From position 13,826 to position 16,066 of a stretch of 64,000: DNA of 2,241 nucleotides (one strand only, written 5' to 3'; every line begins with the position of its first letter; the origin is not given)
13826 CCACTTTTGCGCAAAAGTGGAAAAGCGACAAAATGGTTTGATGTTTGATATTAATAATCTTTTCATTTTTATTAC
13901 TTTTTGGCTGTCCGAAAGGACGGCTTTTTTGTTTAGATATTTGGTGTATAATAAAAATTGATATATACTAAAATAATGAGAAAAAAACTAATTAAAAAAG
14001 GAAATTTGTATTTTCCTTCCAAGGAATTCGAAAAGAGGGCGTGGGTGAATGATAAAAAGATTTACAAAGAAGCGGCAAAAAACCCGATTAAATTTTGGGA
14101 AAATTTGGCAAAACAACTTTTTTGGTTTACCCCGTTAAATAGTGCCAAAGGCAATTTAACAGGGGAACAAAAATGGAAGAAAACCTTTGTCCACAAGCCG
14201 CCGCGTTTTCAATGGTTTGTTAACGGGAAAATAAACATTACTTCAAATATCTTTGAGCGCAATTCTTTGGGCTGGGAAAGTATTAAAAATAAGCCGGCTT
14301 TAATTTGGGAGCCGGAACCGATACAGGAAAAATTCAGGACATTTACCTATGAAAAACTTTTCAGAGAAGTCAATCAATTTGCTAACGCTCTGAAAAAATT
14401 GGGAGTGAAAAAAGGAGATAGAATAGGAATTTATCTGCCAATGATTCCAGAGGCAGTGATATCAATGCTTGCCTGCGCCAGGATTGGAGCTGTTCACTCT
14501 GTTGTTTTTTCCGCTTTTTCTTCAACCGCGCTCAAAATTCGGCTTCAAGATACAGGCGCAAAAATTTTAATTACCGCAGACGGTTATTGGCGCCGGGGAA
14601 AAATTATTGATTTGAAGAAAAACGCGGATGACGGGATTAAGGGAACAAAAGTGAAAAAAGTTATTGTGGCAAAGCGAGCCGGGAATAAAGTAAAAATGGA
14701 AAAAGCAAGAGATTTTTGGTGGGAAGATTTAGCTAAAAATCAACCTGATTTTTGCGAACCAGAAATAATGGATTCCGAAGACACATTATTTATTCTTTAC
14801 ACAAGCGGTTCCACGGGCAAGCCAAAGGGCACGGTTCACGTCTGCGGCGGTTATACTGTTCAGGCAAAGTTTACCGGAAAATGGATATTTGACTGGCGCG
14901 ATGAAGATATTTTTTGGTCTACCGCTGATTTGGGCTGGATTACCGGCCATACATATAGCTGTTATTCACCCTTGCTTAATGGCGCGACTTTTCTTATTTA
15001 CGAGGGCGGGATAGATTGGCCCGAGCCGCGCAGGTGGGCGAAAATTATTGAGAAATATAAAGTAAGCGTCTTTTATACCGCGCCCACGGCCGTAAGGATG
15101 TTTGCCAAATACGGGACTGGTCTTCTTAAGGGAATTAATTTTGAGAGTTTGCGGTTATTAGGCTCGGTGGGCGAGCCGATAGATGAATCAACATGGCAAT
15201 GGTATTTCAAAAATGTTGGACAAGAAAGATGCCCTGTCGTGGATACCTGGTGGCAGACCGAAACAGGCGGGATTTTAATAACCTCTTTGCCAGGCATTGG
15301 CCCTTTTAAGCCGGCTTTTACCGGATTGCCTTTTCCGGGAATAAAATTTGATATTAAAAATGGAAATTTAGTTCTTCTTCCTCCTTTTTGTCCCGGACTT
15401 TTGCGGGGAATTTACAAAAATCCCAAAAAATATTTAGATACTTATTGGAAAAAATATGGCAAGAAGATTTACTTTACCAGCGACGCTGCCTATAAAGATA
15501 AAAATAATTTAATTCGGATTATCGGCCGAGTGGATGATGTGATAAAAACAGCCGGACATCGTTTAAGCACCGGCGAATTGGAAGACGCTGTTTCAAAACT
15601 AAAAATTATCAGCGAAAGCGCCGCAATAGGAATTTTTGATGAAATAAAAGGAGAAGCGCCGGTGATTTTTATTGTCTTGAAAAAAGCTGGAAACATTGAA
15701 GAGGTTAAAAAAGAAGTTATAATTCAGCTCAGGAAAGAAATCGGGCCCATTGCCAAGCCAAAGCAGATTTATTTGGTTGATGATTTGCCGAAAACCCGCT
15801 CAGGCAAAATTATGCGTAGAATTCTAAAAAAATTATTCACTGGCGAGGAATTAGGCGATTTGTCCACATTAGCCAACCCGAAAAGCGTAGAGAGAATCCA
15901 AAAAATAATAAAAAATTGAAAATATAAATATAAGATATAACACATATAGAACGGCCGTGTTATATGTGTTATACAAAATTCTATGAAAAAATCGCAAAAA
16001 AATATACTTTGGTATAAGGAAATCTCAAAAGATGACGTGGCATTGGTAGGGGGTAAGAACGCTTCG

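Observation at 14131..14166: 12-codon palindromic element in acs with the same stem as the ftsZ element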

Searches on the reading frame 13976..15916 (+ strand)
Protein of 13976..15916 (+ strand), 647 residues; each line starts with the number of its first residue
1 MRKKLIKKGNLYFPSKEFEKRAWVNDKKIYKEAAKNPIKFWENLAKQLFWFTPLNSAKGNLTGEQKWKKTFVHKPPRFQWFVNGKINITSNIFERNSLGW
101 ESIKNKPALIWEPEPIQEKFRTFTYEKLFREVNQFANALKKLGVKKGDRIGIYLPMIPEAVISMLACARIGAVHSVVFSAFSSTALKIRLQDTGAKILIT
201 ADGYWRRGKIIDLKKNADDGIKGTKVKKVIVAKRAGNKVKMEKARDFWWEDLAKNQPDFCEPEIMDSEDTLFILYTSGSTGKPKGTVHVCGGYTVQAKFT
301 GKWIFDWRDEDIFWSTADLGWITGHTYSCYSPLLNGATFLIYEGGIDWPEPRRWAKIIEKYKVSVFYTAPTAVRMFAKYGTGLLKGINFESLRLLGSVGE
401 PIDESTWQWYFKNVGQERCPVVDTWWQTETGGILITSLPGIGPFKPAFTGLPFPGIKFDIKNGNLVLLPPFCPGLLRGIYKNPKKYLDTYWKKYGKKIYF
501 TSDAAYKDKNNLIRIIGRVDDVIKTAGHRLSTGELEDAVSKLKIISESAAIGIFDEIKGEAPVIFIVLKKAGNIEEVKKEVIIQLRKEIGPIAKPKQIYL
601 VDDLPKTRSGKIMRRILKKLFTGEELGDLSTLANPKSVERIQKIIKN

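Call 16: find_homologous_proteins(query=window:13976-15916:+, max_evalue=1e-30)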
Query window:13976-15916:+ (647 aa): 8000 proteins with E <= 1e-30 among 8000 candidates; the best 120 are listed.
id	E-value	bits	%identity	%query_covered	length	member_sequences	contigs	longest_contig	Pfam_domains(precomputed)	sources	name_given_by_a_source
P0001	0.0e+0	1241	83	100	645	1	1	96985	PF16177.12,PF00501.35,PF13193.13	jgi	jgi:acetyl-CoA synthetase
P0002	0.0e+0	1216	100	80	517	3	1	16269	PF16177.12,PF00501.35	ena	-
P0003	0.0e+0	1114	74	99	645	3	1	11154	PF16177.12,PF00501.35,PF13193.13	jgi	-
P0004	0.0e+0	1105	72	99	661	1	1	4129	PF16177.12,PF00501.35,PF13193.13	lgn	-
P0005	0.0e+0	1101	73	99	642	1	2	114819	PF16177.12,PF00501.35,PF13193.13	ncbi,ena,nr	ncbi:acetate--CoA ligase [Candidatus Parcubacteria bacterium]|nr:acetate--CoA ligase [Candidatus Par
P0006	0.0e+0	1101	72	99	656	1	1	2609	PF16177.12,PF00501.35,PF13193.13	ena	-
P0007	0.0e+0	1092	72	99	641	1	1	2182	PF16177.12,PF00501.35,PF13193.13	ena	-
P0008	0.0e+0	1091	72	99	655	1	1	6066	PF16177.12,PF00501.35,PF13193.13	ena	-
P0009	0.0e+0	1090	72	99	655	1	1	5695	PF16177.12,PF00501.35,PF13193.13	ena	-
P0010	0.0e+0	1089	72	99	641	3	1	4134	PF16177.12,PF00501.35,PF13193.13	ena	-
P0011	0.0e+0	1087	72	99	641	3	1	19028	PF16177.12,PF00501.35,PF13193.13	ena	-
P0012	0.0e+0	1087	72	99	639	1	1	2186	PF16177.12,PF00501.35,PF13193.13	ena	-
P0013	0.0e+0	1086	72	100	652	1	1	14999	PF16177.12,PF00501.35,PF13193.13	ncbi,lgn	-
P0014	0.0e+0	1085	73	99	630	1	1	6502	PF16177.12,PF00501.35,PF13193.13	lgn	-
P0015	0.0e+0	1080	71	99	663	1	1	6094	PF16177.12,PF00501.35,PF13193.13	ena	-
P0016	0.0e+0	1077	72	99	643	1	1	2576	PF16177.12,PF00501.35,PF13193.13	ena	-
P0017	0.0e+0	1076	72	99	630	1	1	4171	PF16177.12,PF00501.35,PF13193.13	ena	-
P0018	0.0e+0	1073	72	99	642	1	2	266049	PF16177.12,PF00501.35,PF13193.13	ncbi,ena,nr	ncbi:acetate--CoA ligase [Candidatus Parcubacteria bacterium]|nr:acetate--CoA ligase [Candidatus Par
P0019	0.0e+0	1072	72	99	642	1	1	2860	PF16177.12,PF00501.35,PF13193.13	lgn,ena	-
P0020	0.0e+0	1072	72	99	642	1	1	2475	PF16177.12,PF00501.35,PF13193.13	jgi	jgi:acetyl-CoA synthetase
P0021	0.0e+0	1071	71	99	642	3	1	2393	PF16177.12,PF00501.35,PF13193.13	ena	-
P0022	0.0e+0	1071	71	99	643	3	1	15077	PF16177.12,PF00501.35,PF13193.13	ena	-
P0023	0.0e+0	1071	72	99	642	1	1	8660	PF16177.12,PF00501.35,PF13193.13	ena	-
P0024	0.0e+0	1069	70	99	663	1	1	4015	PF16177.12,PF00501.35,PF13193.13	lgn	-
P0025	0.0e+0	1067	72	99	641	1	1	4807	PF16177.12,PF00501.35,PF13193.13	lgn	-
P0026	0.0e+0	1067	71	99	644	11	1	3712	PF16177.12,PF00501.35,PF13193.13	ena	-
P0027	0.0e+0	1065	71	100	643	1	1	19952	PF16177.12,PF00501.35,PF13193.13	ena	-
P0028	0.0e+0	1065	70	100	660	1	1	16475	PF16177.12,PF00501.35,PF13193.13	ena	-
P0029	0.0e+0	1065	71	99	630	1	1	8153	PF16177.12,PF00501.35,PF13193.13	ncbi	-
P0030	0.0e+0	1065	70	99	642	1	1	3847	PF16177.12,PF00501.35,PF13193.13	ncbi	-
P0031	0.0e+0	1063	71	99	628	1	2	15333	PF16177.12,PF00501.35,PF13193.13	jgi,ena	-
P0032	0.0e+0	1062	71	99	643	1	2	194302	PF16177.12,PF00501.35,PF13193.13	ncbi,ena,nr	ncbi:acetate--CoA ligase [Candidatus Parcubacteria bacterium]|nr:acetate--CoA ligase [Candidatus Par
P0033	0.0e+0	1062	71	99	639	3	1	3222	PF16177.12,PF00501.35,PF13193.13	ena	-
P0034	0.0e+0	1061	71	99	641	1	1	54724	PF16177.12,PF00501.35,PF13193.13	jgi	jgi:acetyl-CoA synthetase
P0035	0.0e+0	1061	71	99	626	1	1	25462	PF16177.12,PF00501.35,PF13193.13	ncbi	-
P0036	0.0e+0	1061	71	99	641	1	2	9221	PF16177.12,PF00501.35,PF13193.13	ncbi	-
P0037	0.0e+0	1061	70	100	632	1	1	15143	PF16177.12,PF00501.35,PF13193.13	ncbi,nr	ncbi:acetate--CoA ligase [Patescibacteria group bacterium]|nr:acetate--CoA ligase [Patescibacteria g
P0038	0.0e+0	1060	71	99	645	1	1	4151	PF16177.12,PF00501.35,PF13193.13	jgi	jgi:acetyl-CoA synthetase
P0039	0.0e+0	1060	70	99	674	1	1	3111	PF16177.12,PF00501.35,PF13193.13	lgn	-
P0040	0.0e+0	1059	71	100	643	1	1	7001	PF16177.12,PF00501.35,PF13193.13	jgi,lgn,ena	-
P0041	0.0e+0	1059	71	99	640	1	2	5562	PF16177.12,PF00501.35,PF13193.13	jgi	-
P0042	0.0e+0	1058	71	99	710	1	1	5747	PF16177.12,PF00501.35,PF13193.13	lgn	-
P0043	0.0e+0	1057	71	99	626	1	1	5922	PF16177.12,PF00501.35,PF13193.13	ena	-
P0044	0.0e+0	1056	71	99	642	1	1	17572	PF16177.12,PF00501.35,PF13193.13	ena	-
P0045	0.0e+0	1055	71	99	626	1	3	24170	PF16177.12,PF00501.35,PF13193.13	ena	-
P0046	0.0e+0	1055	71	99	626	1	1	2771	PF16177.12,PF00501.35,PF13193.13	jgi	-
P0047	0.0e+0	1054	69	99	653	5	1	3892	PF16177.12,PF00501.35,PF13193.13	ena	-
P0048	0.0e+0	1054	71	99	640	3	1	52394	PF16177.12,PF00501.35,PF13193.13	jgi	jgi:acetyl-CoA synthetase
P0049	0.0e+0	1053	71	99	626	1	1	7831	PF16177.12,PF00501.35,PF13193.13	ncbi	-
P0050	0.0e+0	1053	71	100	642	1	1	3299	PF16177.12,PF00501.35,PF13193.13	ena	-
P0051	0.0e+0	1051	70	99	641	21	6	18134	PF16177.12,PF00501.35,PF13193.13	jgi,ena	-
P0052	0.0e+0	1051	70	99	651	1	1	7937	PF16177.12,PF00501.35,PF13193.13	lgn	-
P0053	0.0e+0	1050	71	99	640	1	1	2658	PF16177.12,PF00501.35,PF13193.13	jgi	jgi:acetyl-CoA synthetase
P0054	0.0e+0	1049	70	99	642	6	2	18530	PF16177.12,PF00501.35,PF13193.13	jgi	-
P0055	0.0e+0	1049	71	99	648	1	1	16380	PF16177.12,PF00501.35,PF13193.13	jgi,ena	-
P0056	0.0e+0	1049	70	99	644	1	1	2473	PF16177.12,PF00501.35,PF13193.13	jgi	jgi:acetyl-CoA synthetase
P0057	0.0e+0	1049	71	100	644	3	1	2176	PF16177.12,PF00501.35,PF13193.13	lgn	-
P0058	0.0e+0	1049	70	99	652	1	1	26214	PF16177.12,PF00501.35,PF13193.13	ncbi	-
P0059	0.0e+0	1048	70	99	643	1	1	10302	PF16177.12,PF00501.35,PF13193.13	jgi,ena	-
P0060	0.0e+0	1048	70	99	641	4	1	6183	PF16177.12,PF00501.35,PF13193.13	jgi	-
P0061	0.0e+0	1048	69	98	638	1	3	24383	PF16177.12,PF00501.35,PF13193.13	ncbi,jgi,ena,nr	ncbi:acetate--CoA ligase [bacterium]|nr:acetate--CoA ligase [bacterium]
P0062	0.0e+0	1048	70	99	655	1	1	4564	PF16177.12,PF00501.35,PF13193.13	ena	-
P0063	0.0e+0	1048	70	99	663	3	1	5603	PF16177.12,PF00501.35,PF13193.13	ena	-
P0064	0.0e+0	1048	69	100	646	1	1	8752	PF16177.12,PF00501.35,PF13193.13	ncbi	-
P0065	0.0e+0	1047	69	99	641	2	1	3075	PF16177.12,PF00501.35,PF13193.13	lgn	-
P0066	0.0e+0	1047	70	99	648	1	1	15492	PF16177.12,PF00501.35,PF13193.13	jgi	-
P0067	0.0e+0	1047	71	99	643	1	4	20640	PF16177.12,PF00501.35,PF13193.13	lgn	-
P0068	0.0e+0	1047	71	99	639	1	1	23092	PF16177.12,PF00501.35,PF13193.13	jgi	-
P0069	0.0e+0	1046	68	99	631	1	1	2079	PF16177.12,PF00501.35,PF13193.13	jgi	-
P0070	0.0e+0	1046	70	99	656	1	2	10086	PF16177.12,PF00501.35,PF13193.13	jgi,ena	-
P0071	0.0e+0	1045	70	99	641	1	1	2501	PF16177.12,PF00501.35,PF13193.13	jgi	-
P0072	0.0e+0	1045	68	100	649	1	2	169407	PF16177.12,PF00501.35,PF13193.13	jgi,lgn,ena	-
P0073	0.0e+0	1045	70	99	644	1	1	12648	PF16177.12,PF00501.35,PF13193.13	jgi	jgi:acetyl-CoA synthetase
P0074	0.0e+0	1044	70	98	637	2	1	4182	PF16177.12,PF00501.35,PF13193.13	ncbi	-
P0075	0.0e+0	1044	70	99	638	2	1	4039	PF16177.12,PF00501.35,PF13193.13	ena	-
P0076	0.0e+0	1043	69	99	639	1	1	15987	PF16177.12,PF00501.35,PF13193.13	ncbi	-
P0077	0.0e+0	1043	70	99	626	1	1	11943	PF16177.12,PF00501.35,PF13193.13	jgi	-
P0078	0.0e+0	1042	69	99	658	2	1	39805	PF16177.12,PF00501.35,PF13193.13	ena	-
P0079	0.0e+0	1042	70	100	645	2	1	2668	PF16177.12,PF00501.35,PF13193.13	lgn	-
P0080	0.0e+0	1042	69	99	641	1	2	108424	PF16177.12,PF00501.35,PF13193.13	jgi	jgi:acetyl-CoA synthetase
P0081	0.0e+0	1042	69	99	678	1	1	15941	PF16177.12,PF00501.35,PF13193.13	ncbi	-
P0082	0.0e+0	1042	69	99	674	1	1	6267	PF16177.12,PF00501.35,PF13193.13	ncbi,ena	-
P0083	0.0e+0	1042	68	99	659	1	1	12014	PF16177.12,PF00501.35,PF13193.13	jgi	-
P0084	0.0e+0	1041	70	99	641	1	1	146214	PF16177.12,PF00501.35,PF13193.13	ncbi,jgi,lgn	-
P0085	0.0e+0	1041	70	98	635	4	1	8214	PF16177.12,PF00501.35,PF13193.13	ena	-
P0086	0.0e+0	1041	70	99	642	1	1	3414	PF16177.12,PF00501.35,PF13193.13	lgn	-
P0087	0.0e+0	1040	70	99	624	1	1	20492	PF16177.12,PF00501.35,PF13193.13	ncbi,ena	-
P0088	0.0e+0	1040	69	98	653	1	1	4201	PF16177.12,PF00501.35,PF13193.13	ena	-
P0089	0.0e+0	1040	69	99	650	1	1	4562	PF16177.12,PF00501.35,PF13193.13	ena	-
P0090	0.0e+0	1040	71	99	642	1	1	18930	PF16177.12,PF00501.35,PF13193.13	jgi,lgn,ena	-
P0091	0.0e+0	1040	70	99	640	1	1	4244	PF16177.12,PF00501.35,PF13193.13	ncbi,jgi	-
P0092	0.0e+0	1039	68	99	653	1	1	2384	PF16177.12,PF00501.35,PF13193.13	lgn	-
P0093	0.0e+0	1039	70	99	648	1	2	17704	PF16177.12,PF00501.35,PF13193.13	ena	-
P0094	0.0e+0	1039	69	99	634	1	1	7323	PF16177.12,PF00501.35,PF13193.13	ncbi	-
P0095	0.0e+0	1039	69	99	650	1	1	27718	PF16177.12,PF00501.35,PF13193.13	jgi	-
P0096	0.0e+0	1038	68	99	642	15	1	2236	PF16177.12,PF00501.35,PF13193.13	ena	-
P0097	0.0e+0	1038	68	99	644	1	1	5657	PF16177.12,PF00501.35,PF13193.13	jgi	-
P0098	0.0e+0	1037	70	99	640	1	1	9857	PF16177.12,PF00501.35,PF13193.13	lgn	-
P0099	0.0e+0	1036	69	99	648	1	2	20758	PF16177.12,PF00501.35,PF13193.13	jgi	-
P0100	0.0e+0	1036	69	99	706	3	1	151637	PF16177.12,PF00501.35,PF13193.13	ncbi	-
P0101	0.0e+0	1036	69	99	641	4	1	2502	PF16177.12,PF00501.35,PF13193.13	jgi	-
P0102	0.0e+0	1036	69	99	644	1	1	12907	PF16177.12,PF00501.35,PF13193.13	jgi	-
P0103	0.0e+0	1036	69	100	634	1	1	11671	PF16177.12,PF00501.35,PF13193.13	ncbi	-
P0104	0.0e+0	1036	69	100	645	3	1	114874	PF16177.12,PF00501.35,PF13193.13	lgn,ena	-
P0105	0.0e+0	1036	69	99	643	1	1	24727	PF16177.12,PF00501.35,PF13193.13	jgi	jgi:acetyl-CoA synthetase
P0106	0.0e+0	1036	69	100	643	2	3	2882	PF16177.12,PF00501.35,PF13193.13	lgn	-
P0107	0.0e+0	1036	69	100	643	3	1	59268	PF16177.12,PF00501.35,PF13193.13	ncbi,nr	ncbi:acetate--CoA ligase [Patescibacteria group bacterium]|nr:acetate--CoA ligase [Patescibacteria g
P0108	0.0e+0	1036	71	100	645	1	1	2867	PF16177.12,PF00501.35,PF13193.13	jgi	-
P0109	0.0e+0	1036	69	98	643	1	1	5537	PF16177.12,PF00501.35,PF13193.13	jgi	jgi:acetyl-CoA synthetase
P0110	0.0e+0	1035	70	99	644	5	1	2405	PF16177.12,PF00501.35,PF13193.13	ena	-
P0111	0.0e+0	1035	68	99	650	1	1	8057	PF16177.12,PF00501.35,PF13193.13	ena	-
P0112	0.0e+0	1035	68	99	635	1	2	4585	PF16177.12,PF00501.35,PF13193.13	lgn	-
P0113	0.0e+0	1035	69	99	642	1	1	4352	PF16177.12,PF00501.35,PF13193.13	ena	-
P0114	0.0e+0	1035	68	99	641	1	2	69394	PF16177.12,PF00501.35,PF13193.13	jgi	jgi:acetyl-CoA synthetase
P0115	0.0e+0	1034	70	99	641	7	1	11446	PF16177.12,PF00501.35,PF13193.13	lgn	-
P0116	0.0e+0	1034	69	99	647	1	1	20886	PF16177.12,PF00501.35,PF13193.13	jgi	-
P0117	0.0e+0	1034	68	99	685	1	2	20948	PF16177.12,PF00501.35,PF13193.13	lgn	-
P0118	0.0e+0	1034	69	100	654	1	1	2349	PF16177.12,PF00501.35,PF13193.13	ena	-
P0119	0.0e+0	1033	70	98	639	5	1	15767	PF16177.12,PF00501.35,PF13193.13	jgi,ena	-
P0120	0.0e+0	1033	69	99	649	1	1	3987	PF16177.12,PF00501.35,PF13193.13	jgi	-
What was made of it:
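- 13976..15919 (+): Host gene acs (AMP-forming acetate-CoA ligase). The insert is residues 52-64 counted from the ATG at 13976. Homologues named acetate--CoA ligase with PF16177/PF00501/PF13193 (call 16).
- On Rickettsia palindromic elements (RPE): The organism is Parcubacteria-like (call 16).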

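Call 19: find_encoding_contigs(protein=P0001, flank=10000, max_places=2)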
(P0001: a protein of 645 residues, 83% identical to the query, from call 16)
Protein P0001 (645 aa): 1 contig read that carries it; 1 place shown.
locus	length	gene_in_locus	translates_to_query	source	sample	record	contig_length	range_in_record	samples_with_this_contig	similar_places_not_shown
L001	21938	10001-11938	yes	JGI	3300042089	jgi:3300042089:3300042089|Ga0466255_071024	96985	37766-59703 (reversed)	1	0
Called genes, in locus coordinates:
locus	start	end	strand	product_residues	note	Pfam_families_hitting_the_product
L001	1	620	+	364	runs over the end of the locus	-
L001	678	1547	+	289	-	PF03952:Enolase_N, PF00113:Enolase_C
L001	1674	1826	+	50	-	PF00113:Enolase_C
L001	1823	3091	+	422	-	PF01676:Metalloenzyme, PF10143:PhosphMutase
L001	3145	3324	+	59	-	-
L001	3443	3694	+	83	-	-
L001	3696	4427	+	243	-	-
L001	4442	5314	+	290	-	PF00480:ROK, PF01869:BcrAD_BadFG (faint)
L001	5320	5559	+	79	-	PF13192:Thioredoxin_3 (weak), PF00462:Glutaredoxin, PF13417:GST_N_3 (weak)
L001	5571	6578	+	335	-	PF00044:Gp_dh_N, PF02800:Gp_dh_C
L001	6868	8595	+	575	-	PF10102:DUF2341, PF07603:Lcl_C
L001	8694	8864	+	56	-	-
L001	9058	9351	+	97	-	PF12840:HTH_20 (weak)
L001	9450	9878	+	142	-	PF00892:EamA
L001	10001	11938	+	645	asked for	PF16177:ACAS_N, PF00501:AMP-binding, PF13193:AMP-binding_C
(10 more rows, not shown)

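Call 20: find_encoding_contigs(protein=P0008, flank=5000, max_places=1)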
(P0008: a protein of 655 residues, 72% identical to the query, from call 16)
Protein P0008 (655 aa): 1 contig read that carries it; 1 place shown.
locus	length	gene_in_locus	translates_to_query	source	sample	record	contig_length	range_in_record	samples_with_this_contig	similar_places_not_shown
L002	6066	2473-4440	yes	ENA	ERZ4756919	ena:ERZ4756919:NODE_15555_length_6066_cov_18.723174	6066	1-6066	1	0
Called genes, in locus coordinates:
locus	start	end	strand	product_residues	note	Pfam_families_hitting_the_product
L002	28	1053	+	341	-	PF00044:Gp_dh_N, PF02800:Gp_dh_C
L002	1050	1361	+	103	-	-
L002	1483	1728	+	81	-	PF15919:HicB_lk_antitox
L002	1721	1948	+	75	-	PF07927:HicA_toxin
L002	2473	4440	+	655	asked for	PF16177:ACAS_N, PF00501:AMP-binding, PF13193:AMP-binding_C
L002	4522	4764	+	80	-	PF04014:MazE_antitoxin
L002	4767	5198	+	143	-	PF01850:PIN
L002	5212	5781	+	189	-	PF00719:Pyrophosphatase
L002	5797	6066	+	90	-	?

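Call 21: find_encoding_contigs(protein=P0004, flank=5000, max_places=1)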
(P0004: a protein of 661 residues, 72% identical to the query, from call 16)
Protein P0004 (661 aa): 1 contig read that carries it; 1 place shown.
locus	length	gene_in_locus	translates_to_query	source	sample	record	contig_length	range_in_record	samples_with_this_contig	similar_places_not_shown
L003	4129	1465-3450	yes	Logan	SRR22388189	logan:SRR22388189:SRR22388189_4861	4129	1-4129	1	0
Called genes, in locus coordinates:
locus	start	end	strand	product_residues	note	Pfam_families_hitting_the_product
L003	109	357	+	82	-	PF00462:Glutaredoxin, PF05768:Glrx-like (weak)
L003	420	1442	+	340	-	PF00044:Gp_dh_N, PF02800:Gp_dh_C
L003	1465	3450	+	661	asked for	PF16177:ACAS_N (faint), PF00501:AMP-binding, PF13193:AMP-binding_C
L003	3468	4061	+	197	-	PF12917:YfbR-like, PF13023:HD_3, PF01966:HD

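Call 22: find_encoding_contigs(protein=P0015, flank=5000, max_places=1)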
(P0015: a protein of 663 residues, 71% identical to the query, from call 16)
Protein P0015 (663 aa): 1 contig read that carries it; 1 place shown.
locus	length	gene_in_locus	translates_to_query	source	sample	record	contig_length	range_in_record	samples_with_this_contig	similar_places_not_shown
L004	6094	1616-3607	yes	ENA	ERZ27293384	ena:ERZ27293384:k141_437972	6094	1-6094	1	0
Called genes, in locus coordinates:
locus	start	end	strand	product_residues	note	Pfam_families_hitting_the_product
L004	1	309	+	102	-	?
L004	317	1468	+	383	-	PF16656:Pur_ac_phosph_N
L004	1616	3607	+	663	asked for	PF16177:ACAS_N, PF00501:AMP-binding, PF13193:AMP-binding_C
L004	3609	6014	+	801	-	PF01326:PPDK_N, PF00391:PEP-utilizers, PF02896:PEP-utilizers_C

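Call 23: find_encoding_contigs(protein=P0006, flank=5000, max_places=1)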
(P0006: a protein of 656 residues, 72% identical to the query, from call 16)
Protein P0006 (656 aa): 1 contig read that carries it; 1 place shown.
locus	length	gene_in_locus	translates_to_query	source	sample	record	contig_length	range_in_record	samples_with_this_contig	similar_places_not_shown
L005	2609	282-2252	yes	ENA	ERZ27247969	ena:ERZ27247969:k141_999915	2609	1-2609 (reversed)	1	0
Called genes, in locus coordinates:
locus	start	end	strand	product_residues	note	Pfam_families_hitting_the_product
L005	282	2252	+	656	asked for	PF16177:ACAS_N, PF00501:AMP-binding, PF13193:AMP-binding_C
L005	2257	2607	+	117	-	?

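Call 47: find_encoding_contigs(protein=P0082, flank=3000, max_places=1)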
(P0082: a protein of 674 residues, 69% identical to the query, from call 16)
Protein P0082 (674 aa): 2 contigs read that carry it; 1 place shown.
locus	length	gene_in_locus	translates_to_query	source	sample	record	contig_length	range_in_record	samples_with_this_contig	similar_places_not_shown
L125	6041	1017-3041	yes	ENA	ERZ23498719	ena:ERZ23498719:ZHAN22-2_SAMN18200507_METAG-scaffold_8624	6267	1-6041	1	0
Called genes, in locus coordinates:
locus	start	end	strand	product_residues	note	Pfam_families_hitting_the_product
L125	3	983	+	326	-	?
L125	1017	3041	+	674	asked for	PF16177:ACAS_N, PF00501:AMP-binding, PF13193:AMP-binding_C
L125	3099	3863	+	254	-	PF00121:TIM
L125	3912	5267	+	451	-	PF00091:Tubulin, PF12327:FtsZ_C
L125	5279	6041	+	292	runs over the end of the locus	PF00483:NTP_transferase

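Call 48: find_encoding_contigs(protein=P0052, flank=3000, max_places=1)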
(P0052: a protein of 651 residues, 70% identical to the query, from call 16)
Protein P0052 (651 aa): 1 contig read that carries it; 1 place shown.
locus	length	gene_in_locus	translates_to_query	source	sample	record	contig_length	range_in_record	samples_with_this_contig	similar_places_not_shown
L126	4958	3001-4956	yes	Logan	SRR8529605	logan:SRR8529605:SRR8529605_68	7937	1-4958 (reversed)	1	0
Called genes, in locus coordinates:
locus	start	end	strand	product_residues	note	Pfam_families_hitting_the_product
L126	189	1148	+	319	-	-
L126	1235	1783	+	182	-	-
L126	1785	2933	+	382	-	PF16656:Pur_ac_phosph_N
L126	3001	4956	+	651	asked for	PF16177:ACAS_N, PF00501:AMP-binding, PF13193:AMP-binding_C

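Call 49: find_encoding_contigs(protein=P0044, flank=3000, max_places=1)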
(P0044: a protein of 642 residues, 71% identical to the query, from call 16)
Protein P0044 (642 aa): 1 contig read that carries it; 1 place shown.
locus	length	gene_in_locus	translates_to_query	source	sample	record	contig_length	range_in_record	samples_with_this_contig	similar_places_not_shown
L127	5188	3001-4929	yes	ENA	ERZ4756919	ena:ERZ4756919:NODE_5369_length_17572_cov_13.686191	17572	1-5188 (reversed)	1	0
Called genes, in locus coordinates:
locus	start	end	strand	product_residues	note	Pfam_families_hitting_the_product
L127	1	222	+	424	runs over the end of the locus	PF03952:Enolase_N, PF00113:Enolase_C, PF13378:MR_MLE_C (weak)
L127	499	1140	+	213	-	PF00300:His_Phos_1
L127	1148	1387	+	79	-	PF05768:Glrx-like (weak), PF13192:Thioredoxin_3 (weak), PF00462:Glutaredoxin, PF13417:GST_N_3 (weak)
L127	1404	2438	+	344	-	PF00044:Gp_dh_N, PF02800:Gp_dh_C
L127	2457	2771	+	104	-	-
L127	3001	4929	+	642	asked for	PF16177:ACAS_N, PF00501:AMP-binding, PF13193:AMP-binding_C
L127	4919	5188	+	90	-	?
